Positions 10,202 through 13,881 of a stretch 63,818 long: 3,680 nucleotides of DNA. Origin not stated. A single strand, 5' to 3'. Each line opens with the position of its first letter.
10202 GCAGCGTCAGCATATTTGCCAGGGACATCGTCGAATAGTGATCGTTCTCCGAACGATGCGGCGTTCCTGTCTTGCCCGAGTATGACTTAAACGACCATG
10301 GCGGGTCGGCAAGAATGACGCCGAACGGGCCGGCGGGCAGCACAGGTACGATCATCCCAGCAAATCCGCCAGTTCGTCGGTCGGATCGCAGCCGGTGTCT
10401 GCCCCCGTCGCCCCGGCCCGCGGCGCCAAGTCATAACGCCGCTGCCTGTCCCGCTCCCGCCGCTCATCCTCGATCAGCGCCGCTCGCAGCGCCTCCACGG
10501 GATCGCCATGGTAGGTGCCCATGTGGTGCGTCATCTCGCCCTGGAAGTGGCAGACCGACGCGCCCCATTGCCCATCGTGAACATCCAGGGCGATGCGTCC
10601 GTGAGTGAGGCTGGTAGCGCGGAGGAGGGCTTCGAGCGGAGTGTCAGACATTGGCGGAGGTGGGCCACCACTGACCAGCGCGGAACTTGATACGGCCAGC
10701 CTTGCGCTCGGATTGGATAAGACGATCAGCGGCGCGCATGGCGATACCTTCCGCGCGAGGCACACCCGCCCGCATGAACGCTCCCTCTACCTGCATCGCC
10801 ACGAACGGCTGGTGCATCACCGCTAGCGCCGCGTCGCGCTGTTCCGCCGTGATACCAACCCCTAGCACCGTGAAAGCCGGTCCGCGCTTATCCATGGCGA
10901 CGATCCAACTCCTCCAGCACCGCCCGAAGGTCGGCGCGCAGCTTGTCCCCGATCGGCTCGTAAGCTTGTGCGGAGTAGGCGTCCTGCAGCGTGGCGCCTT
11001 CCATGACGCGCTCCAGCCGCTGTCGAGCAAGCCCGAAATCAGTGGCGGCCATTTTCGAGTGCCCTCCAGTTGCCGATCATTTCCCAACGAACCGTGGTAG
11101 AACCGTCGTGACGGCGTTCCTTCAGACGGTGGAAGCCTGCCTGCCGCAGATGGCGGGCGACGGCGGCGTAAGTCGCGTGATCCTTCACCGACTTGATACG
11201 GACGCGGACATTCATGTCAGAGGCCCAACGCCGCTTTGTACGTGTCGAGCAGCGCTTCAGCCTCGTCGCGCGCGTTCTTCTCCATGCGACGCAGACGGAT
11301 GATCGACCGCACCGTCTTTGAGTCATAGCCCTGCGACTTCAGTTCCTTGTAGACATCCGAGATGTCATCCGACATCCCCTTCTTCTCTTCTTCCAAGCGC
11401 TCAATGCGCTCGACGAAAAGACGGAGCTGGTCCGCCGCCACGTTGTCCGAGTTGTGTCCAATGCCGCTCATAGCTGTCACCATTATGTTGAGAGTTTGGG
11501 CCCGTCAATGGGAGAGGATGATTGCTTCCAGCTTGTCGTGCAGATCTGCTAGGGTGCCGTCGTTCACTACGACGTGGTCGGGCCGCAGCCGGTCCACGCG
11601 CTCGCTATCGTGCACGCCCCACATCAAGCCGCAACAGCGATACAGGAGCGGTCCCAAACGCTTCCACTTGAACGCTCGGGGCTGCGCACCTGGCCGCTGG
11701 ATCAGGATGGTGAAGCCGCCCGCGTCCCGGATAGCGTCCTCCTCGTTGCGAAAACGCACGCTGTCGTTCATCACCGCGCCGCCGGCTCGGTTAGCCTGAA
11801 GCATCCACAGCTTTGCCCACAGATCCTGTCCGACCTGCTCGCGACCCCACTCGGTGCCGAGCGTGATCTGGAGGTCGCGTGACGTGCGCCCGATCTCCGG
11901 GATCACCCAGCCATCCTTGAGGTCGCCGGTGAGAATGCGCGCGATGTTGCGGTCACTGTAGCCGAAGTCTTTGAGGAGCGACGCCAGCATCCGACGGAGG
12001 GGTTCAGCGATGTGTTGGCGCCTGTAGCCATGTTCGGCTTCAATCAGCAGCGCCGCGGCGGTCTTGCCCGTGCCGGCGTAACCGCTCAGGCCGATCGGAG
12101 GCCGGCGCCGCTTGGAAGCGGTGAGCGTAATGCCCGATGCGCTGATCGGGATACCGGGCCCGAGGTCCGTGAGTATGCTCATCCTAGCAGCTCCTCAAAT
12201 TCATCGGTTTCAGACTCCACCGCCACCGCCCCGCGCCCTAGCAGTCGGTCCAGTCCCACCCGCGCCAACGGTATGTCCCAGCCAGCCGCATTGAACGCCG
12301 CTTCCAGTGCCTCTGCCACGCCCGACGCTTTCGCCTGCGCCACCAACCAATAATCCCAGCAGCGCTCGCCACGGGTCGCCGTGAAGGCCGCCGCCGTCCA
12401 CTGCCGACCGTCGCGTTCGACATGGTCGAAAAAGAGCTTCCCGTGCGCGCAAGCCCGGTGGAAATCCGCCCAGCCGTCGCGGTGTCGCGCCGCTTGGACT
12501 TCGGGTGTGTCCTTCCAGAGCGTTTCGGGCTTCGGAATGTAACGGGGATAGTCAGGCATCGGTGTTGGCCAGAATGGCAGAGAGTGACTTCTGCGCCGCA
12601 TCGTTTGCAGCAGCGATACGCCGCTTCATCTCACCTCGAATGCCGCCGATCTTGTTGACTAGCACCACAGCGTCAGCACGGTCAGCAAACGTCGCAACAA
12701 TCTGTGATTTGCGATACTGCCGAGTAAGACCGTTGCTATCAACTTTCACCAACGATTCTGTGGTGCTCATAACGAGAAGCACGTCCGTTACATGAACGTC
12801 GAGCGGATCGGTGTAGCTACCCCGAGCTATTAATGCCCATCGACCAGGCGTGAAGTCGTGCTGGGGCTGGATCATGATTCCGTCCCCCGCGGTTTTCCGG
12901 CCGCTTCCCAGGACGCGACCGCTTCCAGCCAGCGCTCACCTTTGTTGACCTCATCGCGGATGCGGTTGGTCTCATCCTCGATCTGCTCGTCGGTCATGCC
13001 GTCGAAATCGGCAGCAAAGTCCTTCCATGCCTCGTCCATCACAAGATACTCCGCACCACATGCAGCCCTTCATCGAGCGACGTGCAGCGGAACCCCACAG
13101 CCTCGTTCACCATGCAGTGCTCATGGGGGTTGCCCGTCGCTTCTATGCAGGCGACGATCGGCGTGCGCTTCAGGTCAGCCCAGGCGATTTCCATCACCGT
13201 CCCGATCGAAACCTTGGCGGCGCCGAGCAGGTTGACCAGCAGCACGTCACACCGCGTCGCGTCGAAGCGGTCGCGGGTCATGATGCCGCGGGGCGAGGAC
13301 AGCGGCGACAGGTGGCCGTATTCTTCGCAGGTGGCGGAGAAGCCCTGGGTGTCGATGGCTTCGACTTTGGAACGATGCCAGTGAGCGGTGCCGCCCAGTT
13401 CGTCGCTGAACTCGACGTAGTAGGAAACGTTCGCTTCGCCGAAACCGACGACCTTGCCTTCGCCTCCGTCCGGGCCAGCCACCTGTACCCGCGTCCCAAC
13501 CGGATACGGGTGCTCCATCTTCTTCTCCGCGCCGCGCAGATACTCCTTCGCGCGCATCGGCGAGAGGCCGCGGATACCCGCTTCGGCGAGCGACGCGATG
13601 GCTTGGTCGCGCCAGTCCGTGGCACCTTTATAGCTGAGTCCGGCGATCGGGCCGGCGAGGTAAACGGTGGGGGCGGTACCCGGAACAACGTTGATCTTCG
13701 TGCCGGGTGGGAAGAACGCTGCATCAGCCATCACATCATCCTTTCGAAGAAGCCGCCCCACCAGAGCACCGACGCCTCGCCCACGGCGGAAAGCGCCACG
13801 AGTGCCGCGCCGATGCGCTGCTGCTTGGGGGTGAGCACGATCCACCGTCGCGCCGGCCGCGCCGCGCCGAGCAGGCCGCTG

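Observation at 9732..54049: A shared acidic-LLG terminal peptide on at least ten otherwise unrelated proteins (candidate docking motif for a hub protein)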

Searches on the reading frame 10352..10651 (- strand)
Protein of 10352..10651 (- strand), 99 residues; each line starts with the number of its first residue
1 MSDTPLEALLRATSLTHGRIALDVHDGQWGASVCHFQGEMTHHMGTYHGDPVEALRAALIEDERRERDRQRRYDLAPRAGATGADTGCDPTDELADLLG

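Call 15: search_protein_families(library=pfam, proteins=[window:10352-10651:-], max_evalue=0.01)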
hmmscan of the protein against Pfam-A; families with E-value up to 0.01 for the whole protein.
window:10352-10651:- (99 aa): 0 families

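Call 100: search_protein_families(library=phrogs, proteins=[window:10352-10651:-], max_evalue=0.01)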
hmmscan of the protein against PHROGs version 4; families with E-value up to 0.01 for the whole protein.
window:10352-10651:- (99 aa): 0 families

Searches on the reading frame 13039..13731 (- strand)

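Call 24: search_protein_families(library=phrogs, proteins=[window:13039-13731:-], max_evalue=0.001)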
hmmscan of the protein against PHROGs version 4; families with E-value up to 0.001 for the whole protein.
window:13039-13731:- (230 aa): 0 families

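Call 102: search_protein_families(library=pfam, proteins=[window:13039-13731:-], max_evalue=0.01)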
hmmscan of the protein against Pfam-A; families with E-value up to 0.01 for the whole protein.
window:13039-13731:- (230 aa): 2 families
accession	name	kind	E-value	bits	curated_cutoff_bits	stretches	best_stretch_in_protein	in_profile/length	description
PF05014.21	Nuc_deoxyrib_tr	-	5.2e-06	27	28.8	0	141-201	43-102/117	Nucleoside 2-deoxyribosyltransferase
PF15891.11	Nuc_deoxyri_tr2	-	5.8e-06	27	30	1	21-62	2-40/105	Nucleoside 2-deoxyribosyltransferase like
